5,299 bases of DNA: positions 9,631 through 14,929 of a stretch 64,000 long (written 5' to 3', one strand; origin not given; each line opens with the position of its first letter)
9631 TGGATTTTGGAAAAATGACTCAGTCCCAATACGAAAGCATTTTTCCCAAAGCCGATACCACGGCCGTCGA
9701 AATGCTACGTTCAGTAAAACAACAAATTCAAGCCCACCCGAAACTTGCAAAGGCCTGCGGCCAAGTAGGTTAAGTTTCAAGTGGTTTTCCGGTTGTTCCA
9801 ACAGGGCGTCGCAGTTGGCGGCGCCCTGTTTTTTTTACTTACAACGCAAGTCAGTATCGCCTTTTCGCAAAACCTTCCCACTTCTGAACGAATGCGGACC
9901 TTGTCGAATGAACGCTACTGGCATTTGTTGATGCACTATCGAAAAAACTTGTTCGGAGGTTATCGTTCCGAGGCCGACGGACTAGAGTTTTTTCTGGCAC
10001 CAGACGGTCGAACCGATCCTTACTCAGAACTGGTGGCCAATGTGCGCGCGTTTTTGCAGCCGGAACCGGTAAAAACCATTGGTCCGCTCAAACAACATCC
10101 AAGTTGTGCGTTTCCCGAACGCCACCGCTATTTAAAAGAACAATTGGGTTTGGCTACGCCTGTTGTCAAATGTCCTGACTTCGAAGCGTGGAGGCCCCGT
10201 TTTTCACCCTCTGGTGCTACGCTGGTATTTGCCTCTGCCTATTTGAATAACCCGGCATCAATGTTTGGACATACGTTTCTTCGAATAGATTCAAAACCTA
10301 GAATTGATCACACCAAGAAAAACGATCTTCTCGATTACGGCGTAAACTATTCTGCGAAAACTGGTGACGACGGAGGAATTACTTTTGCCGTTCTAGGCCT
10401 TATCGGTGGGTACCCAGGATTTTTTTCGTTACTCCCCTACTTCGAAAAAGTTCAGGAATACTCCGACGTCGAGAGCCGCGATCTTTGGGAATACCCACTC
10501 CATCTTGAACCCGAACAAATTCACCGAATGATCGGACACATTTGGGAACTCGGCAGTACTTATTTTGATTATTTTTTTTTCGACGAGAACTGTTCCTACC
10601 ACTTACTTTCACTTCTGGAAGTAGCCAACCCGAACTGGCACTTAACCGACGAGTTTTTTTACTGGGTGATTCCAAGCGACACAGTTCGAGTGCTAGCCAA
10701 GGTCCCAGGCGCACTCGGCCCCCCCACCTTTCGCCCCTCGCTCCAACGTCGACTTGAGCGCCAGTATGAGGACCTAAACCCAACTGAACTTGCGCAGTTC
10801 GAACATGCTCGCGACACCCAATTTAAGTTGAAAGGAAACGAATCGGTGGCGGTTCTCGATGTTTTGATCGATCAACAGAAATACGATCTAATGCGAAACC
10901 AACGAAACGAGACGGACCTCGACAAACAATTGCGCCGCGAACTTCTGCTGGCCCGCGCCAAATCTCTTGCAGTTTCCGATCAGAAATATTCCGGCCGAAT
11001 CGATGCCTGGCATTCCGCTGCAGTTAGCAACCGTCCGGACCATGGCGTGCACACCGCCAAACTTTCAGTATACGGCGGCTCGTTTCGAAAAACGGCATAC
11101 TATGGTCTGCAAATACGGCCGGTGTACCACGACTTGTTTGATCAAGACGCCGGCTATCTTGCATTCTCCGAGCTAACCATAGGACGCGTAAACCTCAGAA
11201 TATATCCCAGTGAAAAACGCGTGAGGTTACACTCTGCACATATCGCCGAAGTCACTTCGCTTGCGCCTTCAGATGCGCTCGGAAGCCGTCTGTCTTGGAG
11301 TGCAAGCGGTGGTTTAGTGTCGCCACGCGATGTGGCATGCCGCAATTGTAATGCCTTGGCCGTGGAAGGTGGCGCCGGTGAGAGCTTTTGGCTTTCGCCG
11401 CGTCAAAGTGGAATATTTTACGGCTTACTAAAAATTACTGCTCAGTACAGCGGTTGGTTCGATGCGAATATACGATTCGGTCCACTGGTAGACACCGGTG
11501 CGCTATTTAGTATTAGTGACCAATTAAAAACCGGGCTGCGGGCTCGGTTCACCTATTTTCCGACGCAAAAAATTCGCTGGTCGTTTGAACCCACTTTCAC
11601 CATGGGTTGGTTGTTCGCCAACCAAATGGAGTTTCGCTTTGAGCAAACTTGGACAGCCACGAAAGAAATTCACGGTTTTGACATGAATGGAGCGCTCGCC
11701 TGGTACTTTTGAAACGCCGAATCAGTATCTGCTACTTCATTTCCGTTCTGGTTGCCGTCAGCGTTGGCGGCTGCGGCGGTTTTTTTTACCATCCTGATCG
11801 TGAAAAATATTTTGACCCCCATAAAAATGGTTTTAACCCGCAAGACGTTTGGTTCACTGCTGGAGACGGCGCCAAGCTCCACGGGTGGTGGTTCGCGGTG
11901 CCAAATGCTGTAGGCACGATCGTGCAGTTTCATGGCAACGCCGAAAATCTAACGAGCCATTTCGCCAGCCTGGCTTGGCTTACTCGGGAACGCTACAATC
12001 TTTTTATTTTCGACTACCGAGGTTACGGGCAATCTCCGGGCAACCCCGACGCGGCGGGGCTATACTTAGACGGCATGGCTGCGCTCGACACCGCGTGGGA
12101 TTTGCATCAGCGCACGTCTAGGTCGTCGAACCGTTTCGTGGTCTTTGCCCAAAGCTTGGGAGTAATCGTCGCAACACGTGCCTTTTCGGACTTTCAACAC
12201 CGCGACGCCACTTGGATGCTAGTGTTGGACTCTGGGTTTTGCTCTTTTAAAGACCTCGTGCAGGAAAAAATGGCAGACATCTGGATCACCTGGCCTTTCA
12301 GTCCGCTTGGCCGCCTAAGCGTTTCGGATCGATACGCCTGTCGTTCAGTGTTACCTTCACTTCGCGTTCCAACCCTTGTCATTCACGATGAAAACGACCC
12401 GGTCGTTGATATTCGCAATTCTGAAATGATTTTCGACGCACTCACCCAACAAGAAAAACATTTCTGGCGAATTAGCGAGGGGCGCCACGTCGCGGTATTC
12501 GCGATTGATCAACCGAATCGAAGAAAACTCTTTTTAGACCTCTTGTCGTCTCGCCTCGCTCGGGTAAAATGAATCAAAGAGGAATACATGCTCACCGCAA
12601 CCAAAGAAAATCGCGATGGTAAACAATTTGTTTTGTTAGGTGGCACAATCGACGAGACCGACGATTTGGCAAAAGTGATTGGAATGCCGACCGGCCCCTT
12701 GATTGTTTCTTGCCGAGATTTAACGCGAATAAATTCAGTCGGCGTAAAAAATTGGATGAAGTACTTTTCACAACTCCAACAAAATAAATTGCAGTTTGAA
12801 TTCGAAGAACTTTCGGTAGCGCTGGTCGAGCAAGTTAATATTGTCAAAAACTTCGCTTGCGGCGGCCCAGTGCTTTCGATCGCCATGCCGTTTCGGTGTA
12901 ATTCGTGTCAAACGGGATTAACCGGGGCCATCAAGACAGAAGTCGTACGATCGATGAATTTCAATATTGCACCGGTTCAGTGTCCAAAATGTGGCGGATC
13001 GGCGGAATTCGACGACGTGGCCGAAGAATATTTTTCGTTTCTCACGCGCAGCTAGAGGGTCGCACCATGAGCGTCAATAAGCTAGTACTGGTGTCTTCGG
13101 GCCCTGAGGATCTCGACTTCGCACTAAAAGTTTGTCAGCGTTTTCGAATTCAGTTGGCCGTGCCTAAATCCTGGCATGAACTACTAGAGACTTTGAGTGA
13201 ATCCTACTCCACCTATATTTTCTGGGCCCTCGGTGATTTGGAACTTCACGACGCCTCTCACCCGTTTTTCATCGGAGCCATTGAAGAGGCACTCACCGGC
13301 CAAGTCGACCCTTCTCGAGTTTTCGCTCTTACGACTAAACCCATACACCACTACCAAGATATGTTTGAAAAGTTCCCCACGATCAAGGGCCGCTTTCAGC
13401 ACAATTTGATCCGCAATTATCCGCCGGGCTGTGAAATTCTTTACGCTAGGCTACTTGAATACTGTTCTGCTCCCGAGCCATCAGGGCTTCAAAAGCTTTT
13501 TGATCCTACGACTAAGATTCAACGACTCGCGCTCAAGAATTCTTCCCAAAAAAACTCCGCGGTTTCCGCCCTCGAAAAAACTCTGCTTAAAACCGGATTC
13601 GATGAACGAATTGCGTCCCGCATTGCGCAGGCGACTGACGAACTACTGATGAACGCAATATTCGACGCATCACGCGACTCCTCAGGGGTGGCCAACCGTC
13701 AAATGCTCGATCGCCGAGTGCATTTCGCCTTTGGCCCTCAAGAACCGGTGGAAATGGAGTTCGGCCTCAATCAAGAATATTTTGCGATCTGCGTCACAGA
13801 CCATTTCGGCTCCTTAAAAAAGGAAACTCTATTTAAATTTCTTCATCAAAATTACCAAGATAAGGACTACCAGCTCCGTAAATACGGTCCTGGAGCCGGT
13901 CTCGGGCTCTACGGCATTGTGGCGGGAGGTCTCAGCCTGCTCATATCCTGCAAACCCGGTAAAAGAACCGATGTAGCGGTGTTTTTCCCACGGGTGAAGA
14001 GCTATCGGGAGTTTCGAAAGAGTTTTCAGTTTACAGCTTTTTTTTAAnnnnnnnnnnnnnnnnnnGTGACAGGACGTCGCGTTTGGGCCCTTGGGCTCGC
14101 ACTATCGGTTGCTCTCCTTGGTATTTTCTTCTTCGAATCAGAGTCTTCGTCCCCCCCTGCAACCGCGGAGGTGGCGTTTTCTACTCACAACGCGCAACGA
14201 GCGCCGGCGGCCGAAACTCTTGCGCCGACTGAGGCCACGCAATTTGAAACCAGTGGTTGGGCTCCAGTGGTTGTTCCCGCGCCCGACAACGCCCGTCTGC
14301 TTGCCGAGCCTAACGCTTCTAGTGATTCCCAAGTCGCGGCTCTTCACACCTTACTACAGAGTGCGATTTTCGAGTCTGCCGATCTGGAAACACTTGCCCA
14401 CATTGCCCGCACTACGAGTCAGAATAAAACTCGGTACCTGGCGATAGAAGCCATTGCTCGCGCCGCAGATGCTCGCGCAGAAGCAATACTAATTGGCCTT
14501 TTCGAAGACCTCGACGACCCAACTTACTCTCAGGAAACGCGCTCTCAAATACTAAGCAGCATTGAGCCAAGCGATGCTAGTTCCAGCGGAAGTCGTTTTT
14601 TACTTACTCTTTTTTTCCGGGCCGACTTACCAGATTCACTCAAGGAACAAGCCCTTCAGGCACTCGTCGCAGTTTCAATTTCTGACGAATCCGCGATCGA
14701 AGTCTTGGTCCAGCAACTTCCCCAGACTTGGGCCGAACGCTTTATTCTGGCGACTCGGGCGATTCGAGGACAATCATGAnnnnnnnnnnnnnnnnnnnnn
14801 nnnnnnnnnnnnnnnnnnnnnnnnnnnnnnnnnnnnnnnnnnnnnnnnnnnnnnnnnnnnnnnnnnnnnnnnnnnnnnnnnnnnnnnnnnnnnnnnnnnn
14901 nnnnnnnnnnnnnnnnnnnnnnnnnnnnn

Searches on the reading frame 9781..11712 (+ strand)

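Call 35: search_protein_families(library=pfam, proteins=[window:9781-11712:+], max_evalue=0.01)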
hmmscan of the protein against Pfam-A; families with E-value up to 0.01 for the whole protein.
window:9781-11712:+ (643 aa): 3 families
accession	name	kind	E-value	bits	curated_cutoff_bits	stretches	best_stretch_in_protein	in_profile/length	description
PF13387.12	Lnb_N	-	2.2e-58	197.1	22.2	1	134-307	2-174/175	Lnb N-terminal periplasmic domain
PF25222.1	DUF7840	-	6.6e-39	134.3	27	1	417-631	2-213/224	Domain of unknown function (DUF7840)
PF25225.1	DUF7843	-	1.8e-19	70.4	25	1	40-121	2-79/79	Domain of unknown function (DUF7843)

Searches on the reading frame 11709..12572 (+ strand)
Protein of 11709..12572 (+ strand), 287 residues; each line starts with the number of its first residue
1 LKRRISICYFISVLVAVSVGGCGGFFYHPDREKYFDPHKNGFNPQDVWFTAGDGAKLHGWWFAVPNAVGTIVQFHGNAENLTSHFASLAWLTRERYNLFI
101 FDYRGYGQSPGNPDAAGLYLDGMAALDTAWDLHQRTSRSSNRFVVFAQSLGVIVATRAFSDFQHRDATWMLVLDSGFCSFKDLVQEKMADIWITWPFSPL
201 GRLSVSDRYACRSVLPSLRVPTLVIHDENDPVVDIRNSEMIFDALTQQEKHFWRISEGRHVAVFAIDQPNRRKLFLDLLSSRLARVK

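Call 35: search_protein_families(library=pfam, proteins=[window:11709-12572:+], max_evalue=0.01)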
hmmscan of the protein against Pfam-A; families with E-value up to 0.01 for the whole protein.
window:11709-12572:+ (287 aa): 3 families
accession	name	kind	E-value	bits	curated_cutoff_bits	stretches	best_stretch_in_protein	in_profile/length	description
PF12146.15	Hydrolase_4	-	4.1e-17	62.7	27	2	67-185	3-119/239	Serine aminopeptidase, S33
PF00561.26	Abhydrolase_1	-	4.5e-11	43.3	25.8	2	70-165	2-93/245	alpha/beta hydrolase fold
PF12697.13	Abhydrolase_6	-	0.00038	21.6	26.3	1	58-201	5-113/217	Alpha/beta hydrolase family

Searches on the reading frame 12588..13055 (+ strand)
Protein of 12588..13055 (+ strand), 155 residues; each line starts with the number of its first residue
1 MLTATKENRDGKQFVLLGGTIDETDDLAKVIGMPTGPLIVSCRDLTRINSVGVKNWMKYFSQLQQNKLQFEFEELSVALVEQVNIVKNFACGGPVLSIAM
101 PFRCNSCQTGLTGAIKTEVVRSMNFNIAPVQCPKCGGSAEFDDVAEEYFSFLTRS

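Call 35: search_protein_families(library=pfam, proteins=[window:12588-13055:+], max_evalue=0.01)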
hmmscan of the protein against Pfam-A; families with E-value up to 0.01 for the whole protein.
window:12588-13055:+ (155 aa): 1 family
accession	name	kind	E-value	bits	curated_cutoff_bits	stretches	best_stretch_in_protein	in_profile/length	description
PF09723.15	Zn_ribbon_8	-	0.00056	20.3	34.4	1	102-138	6-36/41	Zinc ribbon domain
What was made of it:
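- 12588..13055 (+): STAS-ZnR paralog 2 (155 aa; NSVG Ser motif; C104xxC107...C132xxC135). Zn_ribbon_8 E 5.6e-4 (call 35).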

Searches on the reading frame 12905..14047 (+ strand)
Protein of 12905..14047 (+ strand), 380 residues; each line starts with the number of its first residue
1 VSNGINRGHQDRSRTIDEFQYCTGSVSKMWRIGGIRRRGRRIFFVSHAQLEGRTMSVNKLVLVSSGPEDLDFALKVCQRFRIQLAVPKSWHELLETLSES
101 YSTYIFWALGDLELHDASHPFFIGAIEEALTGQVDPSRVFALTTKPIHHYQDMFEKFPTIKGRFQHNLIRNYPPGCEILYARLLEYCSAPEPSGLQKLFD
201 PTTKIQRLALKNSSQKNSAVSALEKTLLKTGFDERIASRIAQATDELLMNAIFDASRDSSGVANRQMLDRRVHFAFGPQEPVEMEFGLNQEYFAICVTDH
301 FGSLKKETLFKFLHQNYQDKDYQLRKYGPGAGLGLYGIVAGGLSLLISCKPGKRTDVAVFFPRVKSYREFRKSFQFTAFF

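Call 35: search_protein_families(library=pfam, proteins=[window:12905-14047:+], max_evalue=0.01)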
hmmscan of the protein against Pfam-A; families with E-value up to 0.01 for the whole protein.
window:12905-14047:+ (380 aa): 0 families

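Call 44: search_solved_structures(query=A4, max_evalue=10, show_alignments=3)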
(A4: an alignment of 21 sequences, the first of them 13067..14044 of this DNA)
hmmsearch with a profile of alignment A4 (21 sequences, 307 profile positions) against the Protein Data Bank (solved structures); distinct sequences matched with E-value up to 10: 3.
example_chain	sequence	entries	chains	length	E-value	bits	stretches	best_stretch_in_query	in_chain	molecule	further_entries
6xeh_A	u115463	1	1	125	0.001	21.4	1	5-102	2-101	DE NOVO DESIGNED OR386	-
2l69_A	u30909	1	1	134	0.038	16.2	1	5-86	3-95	Rossmann 2x3 fold protein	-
7e1h_A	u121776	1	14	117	1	11.5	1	1-65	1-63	DNA-binding response regulator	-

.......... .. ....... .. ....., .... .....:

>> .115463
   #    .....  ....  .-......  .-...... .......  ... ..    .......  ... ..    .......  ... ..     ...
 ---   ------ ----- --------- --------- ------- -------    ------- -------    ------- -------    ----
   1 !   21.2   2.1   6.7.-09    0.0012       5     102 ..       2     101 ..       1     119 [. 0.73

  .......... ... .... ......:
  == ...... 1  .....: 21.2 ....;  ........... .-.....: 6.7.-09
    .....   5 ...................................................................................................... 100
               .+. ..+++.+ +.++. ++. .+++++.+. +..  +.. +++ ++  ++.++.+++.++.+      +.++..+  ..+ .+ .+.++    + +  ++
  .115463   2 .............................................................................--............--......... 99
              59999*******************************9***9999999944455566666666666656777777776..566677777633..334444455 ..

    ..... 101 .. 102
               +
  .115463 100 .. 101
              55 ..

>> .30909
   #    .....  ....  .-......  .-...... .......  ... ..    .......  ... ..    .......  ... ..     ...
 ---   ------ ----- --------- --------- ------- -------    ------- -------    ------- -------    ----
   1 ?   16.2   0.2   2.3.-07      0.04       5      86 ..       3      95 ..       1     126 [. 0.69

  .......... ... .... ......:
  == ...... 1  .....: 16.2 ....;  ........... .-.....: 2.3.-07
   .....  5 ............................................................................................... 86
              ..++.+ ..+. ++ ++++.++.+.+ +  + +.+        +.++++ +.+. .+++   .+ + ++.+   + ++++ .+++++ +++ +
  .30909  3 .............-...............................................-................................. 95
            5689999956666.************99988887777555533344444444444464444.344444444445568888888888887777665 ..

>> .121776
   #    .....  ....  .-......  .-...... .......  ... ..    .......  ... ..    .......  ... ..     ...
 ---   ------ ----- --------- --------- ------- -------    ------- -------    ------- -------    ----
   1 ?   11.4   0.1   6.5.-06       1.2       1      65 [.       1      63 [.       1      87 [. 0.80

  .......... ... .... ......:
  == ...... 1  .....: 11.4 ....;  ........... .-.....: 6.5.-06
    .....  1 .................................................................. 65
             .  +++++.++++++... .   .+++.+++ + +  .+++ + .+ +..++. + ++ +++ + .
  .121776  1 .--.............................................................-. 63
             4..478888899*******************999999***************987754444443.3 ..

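Call 45: search_protein_families(library=pfam, alignment_id=A4, max_evalue=0.1)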
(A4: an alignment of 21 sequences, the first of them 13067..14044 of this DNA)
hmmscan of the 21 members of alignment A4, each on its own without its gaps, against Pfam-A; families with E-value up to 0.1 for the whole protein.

A. member 1, window:13067-14044:+ (326 aa): 1 family
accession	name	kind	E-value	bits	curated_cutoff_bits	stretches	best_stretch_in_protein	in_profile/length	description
PF13581.12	HATPase_c_2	-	0.0099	16.3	27.4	0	165-246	11-74/127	Histidine kinase-like ATPase domain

B. families by the number of members that match (of 21 scanned): 6 families
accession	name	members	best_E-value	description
PF02518.31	HATPase_c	5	0.00043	Histidine kinase-, DNA gyrase B-, and HSP90-like ATPase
PF13581.12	HATPase_c_2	3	7.2e-05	Histidine kinase-like ATPase domain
PF20161.5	VpsR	1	0.0018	VpsR domain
PF23438.1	DUF7123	1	0.044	Domain of unknown function (DUF7123)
PF20974.2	tRNA-synt_1c_C2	1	0.077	tRNA synthetases class I (E and Q), anti-codon binding domain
PF18151.6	DUF5601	1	0.093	Domain of unknown function (DUF5601)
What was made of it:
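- On RsbW/SpoIIAB-type Bergerat serine kinase (for 13067..14047): Of 21 relatives, 3 hit HATPase_c_2 and 5 hit HATPase_c at E<0.1 (call 45).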

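Call 48: find_homologous_proteins(query=window:13067-14044:+, max_evalue=0.001)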
Query window:13067-14044:+ (326 aa): 147 proteins with E <= 0.001 among 1973 candidates; the best 120 are listed.
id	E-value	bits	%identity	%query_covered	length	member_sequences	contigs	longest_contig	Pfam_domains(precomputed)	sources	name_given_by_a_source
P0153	2.3e-190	650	100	88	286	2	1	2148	-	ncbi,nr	ncbi:MAG TPA: hypothetical protein PLH57_08690, partial [Oligoflexia bacterium]|nr:hypothetical prot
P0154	5.4e-182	622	83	100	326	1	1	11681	-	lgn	-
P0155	5.1e-138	478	63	100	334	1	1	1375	-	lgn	-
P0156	1.1e-79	286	43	100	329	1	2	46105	-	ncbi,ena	-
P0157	5.4e-78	281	43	100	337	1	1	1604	-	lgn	-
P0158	8.8e-78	280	42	98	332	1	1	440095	-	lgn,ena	-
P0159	4.0e-76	275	41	98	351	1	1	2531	-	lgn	-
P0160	2.8e-75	272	41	98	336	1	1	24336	-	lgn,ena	-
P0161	2.1e-71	259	42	91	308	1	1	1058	-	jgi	jgi:hypothetical protein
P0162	5.5e-66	241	41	99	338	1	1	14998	-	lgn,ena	-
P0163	9.7e-59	217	38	98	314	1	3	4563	-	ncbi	ncbi:MAG: hypothetical protein ACXWP5_15335 [Bdellovibrionota bacterium]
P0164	2.2e-58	216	38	99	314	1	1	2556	-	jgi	jgi:hypothetical protein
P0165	3.0e-58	216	38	99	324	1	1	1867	-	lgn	-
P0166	2.1e-56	210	37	98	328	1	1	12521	-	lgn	-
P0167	1.0e-54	204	37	98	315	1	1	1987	-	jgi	jgi:hypothetical protein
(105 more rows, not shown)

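Call 51: search_solved_structures(query=A5, max_evalue=10, show_alignments=2)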
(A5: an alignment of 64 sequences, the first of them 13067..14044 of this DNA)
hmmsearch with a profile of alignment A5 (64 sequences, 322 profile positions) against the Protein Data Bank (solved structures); distinct sequences matched with E-value up to 10: 6.
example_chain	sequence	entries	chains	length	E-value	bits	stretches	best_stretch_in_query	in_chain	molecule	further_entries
7qz2_A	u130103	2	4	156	0.0045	19.6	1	3-117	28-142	Histidine kinase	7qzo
2l69_A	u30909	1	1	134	0.033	16.8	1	4-126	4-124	Rossmann 2x3 fold protein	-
8dvq_A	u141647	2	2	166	0.13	14.8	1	217-290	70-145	Sensor protein VanS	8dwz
2kpo_A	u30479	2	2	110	0.14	14.7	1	5-69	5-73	rossmann 2x2 fold protein | De novo designed rossmann 2x2 fold protein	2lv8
6xeh_A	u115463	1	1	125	0.15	14.6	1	3-67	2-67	DE NOVO DESIGNED OR386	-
9qjg_A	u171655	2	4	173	1.6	11.2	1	254-301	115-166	histidine kinase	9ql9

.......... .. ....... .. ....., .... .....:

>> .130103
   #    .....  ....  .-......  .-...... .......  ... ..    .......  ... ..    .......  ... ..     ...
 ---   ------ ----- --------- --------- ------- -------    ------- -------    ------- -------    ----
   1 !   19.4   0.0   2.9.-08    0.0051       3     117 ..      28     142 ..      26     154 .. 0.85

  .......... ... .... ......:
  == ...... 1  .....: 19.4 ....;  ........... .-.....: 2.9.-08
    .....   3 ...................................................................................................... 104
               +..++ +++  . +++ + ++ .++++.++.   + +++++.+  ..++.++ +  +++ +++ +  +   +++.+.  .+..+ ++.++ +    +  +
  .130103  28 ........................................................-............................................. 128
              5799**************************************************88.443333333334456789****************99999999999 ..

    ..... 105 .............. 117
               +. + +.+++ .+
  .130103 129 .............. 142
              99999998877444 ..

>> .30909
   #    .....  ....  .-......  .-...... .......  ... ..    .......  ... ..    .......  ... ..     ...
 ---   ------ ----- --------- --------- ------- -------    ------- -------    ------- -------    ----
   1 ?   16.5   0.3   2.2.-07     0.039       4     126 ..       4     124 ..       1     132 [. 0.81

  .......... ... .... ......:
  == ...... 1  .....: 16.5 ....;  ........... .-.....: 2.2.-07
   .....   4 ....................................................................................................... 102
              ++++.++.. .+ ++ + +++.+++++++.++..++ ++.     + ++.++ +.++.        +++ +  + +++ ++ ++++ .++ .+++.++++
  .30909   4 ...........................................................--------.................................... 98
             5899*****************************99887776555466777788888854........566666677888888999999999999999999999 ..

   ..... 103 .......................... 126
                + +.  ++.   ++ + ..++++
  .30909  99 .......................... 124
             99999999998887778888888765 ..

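Call 55: predict_structure(alignment_id=A5)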
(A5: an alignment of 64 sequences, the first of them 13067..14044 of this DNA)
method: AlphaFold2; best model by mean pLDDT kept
length: 326 residues; sequences in the alignment: 64
mean_pLDDT: 92.0   pTM: 0.90
mean pLDDT of the five models: 92.0, 91.6, 91.5, 91.2, 91.0
residues with pLDDT >= 90: 259; 70-90: 48; 50-70: 19; < 50: 0
segments of 3 or more residues with pLDDT < 50: none
pLDDT, mean of each block of 10 residues (from residue 1): 91 97 97 97 92 94 95 94 95 90 88 94 95 89 95 97 98 97 97 96 94 92 94 97 97 83 59 63 91 95 97 94 94
secondary structure, 60 per line:
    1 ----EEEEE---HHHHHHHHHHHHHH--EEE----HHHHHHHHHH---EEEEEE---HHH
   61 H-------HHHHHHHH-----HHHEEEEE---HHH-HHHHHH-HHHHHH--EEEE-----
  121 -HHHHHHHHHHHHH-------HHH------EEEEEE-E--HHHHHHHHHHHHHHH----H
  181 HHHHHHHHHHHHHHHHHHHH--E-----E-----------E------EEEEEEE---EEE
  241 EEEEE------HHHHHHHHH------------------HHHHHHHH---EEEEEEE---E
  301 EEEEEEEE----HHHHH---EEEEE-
elements in order: E5-9 H13-26 E29-31 H36-45 E49-54 H58-61 H69-76 E85-89 H97-102 H104-109 E112-115 H122-134 E151-156 H161-175 H180-200 E228-234 E238-245 H252-260 H279-286 E290-296 E300-308 H313-317 E321-325
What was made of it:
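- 13067..14047 (+): REC-like domain plus RsbW/SpoIIAB-like Bergerat (GHKL) domain: candidate STAS serine kinase or anti-sigma-like partner. AF2 pLDDT 92, pTM 0.90 (call 55).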

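Call 57: fold_search(model_id=the predicted structure, library=pdb)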
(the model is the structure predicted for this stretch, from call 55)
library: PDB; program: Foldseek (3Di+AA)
matches with E <= 10: 1319; with E <= 0.001: 36
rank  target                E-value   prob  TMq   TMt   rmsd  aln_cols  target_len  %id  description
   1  9qih_A                4.3e-08  1.00  0.30  0.33  19.5       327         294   16  Structure of response regulator LvrC from Leptospira (released 2026-03-25)
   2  1l0o_A                4.0e-06  1.00  0.34  0.73   4.6       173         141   13  Crystal Structure of the Bacillus stearothermophilus Anti-Sigma Factor SpoIIAB with the Sporulation Sigma Factor Sigma (released 2002-04-03)
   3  1til_E                8.1e-06  1.00  0.35  0.77   4.9       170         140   13  Crystal Structures of the ADP and ATP bound forms of the Bacillus Anti-sigma factor SpoIIAB in complex with the Anti-a (released 2004-06-15)
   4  6rh0_B                1.1e-05  1.00  0.30  0.40  19.3       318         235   14  Revisiting pH-gated conformational switch. Complex HK853-RR468 pH 5.5 (released 2020-02-19)
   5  1tid_A                1.5e-05  1.00  0.33  0.73   4.7       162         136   12  Crystal Structures of the ADP and ATP bound forms of the Bacillus Anti-sigma factor SpoIIAB in complex with the Anti-a (released 2004-06-15)
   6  1th8_A                2.0e-05  1.00  0.32  0.74   4.0       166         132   12  Crystal Structures of the ADP and ATP bound forms of the Bacillus Anti-sigma factor SpoIIAB in complex with the Anti-a (released 2004-06-15)
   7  1tid_C                3.3e-05  1.00  0.35  0.80   5.1       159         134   12  Crystal Structures of the ADP and ATP bound forms of the Bacillus Anti-sigma factor SpoIIAB in complex with the Anti-a (released 2004-06-15)
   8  6rfv_B                3.7e-05  1.00  0.29  0.40  19.0       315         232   14  Revisiting pH-gated conformational switch. Complex HK853-RR468 pH 7 (released 2020-02-19)
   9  8vc9_F                4.0e-05  0.97  0.23  0.20  28.5       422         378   10  Hybrid response regulator LvrB from Leptospira / phosphorylated REC form (released 2024-12-18)
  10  4jav_A                4.2e-05  1.00  0.29  0.38  19.4       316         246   14  Structural basis of a rationally rewired protein-protein interface (HK853wt and RR468mutant V13P, L14I, I17M and N21V) (released 2013-09-04)
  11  6rgz_A                4.2e-05  1.00  0.29  0.39  19.4       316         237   14  Revisiting pH-gated conformational switch. Complex HK853-RR468 pH 6.5 (released 2020-02-19)
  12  6m37_A                7.2e-05  1.00  0.30  0.83   2.8       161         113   12  The crystal structure of B. subtilis RsbV/RsbW complex in the hexagonal crystal form (released 2020-07-15)
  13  6m37_C                7.2e-05  1.00  0.30  0.81   3.8       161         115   12  The crystal structure of B. subtilis RsbV/RsbW complex in the hexagonal crystal form (released 2020-07-15)
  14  6rh8_A                8.5e-05  1.00  0.29  0.39  19.6       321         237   14  Revisiting pH-gated conformational switch. Complex HK853 mutant H260A -RR468 mutant D53A pH 5.3 (released 2020-02-19)
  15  4jav_B                8.5e-05  1.00  0.28  0.36  19.0       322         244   14  Structural basis of a rationally rewired protein-protein interface (HK853wt and RR468mutant V13P, L14I, I17M and N21V) (released 2013-09-04)
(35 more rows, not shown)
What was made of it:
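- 13067..14047 (+): Foldseek: LvrC 9qih E 4e-8, SpoIIAB TMt 0.73-0.80, RsbW TMt 0.81-0.88 (call 57).
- On RsbW/SpoIIAB-type Bergerat serine kinase (for 13067..14047): Foldseek TMt 0.73-0.88 to SpoIIAB/RsbW (call 57).
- Closest known: LvrB-LvrC. Same: LvrC (REC plus Bergerat anti-sigma-like domain) is the best structural match of the 326-aa protein (E 4e-8, call 57).
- RsbW, SpoIIAB and UsfX are the next matches (call 57).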

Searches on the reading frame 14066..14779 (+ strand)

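Call 35: search_protein_families(library=pfam, proteins=[window:14066-14779:+], max_evalue=0.01)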
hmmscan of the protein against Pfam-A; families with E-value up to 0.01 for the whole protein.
window:14066-14779:+ (237 aa): 1 family
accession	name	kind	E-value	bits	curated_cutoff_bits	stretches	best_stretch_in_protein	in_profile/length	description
PF13646.12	HEAT_2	-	0.0018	19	27.7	0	108-152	2-45/88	HEAT repeats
